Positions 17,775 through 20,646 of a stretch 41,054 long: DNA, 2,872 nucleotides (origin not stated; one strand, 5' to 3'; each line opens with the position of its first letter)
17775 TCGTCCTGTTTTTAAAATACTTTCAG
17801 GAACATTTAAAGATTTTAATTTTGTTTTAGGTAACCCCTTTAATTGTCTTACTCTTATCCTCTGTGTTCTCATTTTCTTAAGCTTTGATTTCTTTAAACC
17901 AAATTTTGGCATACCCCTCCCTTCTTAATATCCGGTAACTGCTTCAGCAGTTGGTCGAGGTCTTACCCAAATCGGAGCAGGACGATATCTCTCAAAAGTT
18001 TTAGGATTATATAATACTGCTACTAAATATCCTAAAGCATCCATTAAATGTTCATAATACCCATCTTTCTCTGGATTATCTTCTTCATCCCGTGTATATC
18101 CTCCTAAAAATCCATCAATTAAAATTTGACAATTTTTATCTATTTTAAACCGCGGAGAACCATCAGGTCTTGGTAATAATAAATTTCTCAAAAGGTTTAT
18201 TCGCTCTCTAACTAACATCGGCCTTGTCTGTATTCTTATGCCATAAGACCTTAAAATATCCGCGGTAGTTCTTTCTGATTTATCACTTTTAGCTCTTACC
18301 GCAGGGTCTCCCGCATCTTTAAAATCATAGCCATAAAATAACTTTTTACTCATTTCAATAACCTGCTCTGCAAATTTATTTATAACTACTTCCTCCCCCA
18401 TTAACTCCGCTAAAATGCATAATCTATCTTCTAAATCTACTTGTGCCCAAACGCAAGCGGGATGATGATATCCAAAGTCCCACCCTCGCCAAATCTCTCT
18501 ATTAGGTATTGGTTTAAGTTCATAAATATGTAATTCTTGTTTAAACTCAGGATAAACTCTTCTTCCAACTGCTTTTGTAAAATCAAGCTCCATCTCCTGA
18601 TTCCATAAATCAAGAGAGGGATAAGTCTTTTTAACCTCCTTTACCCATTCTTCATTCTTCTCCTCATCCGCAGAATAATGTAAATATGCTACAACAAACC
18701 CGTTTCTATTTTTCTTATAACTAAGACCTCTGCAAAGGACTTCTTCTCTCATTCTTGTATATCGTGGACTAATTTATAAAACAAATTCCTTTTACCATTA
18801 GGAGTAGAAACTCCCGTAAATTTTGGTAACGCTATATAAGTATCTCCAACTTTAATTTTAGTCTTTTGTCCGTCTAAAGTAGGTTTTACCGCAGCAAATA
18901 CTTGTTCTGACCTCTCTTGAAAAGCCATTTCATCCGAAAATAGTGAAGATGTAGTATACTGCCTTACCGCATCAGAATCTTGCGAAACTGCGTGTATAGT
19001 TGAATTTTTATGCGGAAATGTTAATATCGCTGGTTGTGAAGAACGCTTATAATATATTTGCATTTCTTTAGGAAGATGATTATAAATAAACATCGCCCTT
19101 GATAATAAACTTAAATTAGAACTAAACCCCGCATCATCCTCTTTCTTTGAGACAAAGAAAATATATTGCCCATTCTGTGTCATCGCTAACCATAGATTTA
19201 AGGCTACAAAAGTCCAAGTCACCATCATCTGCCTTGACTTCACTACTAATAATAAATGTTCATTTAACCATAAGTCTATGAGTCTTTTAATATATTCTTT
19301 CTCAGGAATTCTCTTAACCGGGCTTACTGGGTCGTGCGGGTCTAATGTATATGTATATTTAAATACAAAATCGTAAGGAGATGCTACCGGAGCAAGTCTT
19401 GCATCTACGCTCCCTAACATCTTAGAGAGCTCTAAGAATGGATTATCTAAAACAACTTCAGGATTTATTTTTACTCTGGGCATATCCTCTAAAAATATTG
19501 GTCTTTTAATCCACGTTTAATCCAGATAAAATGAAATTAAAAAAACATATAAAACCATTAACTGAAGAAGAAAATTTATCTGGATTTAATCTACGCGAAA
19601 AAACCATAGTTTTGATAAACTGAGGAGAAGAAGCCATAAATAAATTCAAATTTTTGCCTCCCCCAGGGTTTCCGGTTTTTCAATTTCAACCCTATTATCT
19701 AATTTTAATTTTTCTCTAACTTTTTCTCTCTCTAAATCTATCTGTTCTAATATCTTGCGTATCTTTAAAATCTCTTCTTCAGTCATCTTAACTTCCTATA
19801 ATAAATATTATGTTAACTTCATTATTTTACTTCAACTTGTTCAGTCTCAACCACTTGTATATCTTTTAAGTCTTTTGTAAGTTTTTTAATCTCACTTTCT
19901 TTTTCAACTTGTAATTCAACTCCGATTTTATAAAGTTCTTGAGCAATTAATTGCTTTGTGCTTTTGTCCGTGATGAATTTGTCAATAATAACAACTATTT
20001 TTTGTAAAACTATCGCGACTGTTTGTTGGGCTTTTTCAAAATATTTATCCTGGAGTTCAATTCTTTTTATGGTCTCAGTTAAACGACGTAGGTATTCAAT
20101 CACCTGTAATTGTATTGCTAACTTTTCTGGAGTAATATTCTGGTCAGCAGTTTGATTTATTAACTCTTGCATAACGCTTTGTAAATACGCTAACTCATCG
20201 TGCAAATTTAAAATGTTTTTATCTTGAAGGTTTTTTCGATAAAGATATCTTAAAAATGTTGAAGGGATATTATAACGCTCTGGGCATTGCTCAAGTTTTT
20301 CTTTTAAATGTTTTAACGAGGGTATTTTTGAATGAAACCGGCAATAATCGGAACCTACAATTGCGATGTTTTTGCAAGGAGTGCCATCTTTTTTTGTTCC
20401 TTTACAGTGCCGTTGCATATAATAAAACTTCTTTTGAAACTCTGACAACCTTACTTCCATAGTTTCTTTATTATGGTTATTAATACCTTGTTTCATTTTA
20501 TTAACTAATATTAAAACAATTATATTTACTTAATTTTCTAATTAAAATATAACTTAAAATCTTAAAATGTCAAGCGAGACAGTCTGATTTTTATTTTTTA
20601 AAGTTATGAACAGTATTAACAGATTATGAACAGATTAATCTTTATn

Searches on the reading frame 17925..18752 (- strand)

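Call 41: search_protein_families(library=phrogs, proteins=[window:17925-18752:-], max_evalue=0.001)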
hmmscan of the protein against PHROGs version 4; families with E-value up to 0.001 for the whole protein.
window:17925-18752:- (275 aa): 3 families
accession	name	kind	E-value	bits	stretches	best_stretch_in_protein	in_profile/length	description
phrog_2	-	head and packaging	7e-14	52.5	1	37-255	413-597/807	terminase large subunit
phrog_10250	-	head and packaging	2e-12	48.3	1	49-250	9-218/228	terminase large subunit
phrog_5653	-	head and packaging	1.7e-07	32.2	1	65-246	9-179/199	terminase large subunit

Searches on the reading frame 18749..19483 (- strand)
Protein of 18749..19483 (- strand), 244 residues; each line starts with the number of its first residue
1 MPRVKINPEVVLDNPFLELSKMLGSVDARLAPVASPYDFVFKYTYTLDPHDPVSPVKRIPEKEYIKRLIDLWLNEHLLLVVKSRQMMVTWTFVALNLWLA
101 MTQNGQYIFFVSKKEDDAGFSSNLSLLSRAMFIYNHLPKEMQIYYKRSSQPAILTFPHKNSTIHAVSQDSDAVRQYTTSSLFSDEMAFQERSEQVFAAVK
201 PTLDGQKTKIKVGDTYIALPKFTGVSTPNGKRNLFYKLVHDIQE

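Call 41: search_protein_families(library=phrogs, proteins=[window:18749-19483:-], max_evalue=0.001)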
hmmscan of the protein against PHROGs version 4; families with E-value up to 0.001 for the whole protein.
window:18749-19483:- (244 aa): 1 family
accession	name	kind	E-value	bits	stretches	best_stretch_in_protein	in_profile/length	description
phrog_2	-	head and packaging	3.1e-08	33.8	1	62-243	256-416/807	terminase large subunit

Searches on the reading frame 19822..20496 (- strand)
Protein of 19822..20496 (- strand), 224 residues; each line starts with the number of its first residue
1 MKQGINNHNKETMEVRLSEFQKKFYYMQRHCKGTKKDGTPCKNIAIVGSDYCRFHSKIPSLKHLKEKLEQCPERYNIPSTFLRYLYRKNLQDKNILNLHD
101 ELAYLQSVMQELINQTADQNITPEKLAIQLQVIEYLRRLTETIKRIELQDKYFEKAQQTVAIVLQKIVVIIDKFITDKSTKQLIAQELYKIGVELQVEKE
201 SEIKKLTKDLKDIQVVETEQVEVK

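Call 42: search_protein_families(library=pfam, proteins=[window:19822-20496:-], max_evalue=0.001)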
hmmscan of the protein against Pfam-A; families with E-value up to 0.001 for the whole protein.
window:19822-20496:- (224 aa): 2 families
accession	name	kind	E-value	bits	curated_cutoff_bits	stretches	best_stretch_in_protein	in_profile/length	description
PF19067.5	DUF5763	-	7e-05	22.7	26.3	1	29-57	2-29/39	Family of unknown function (DUF5763)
PF09329.16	zf-primase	-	0.00017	21.7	28.8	1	30-58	8-37/46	Primase zinc finger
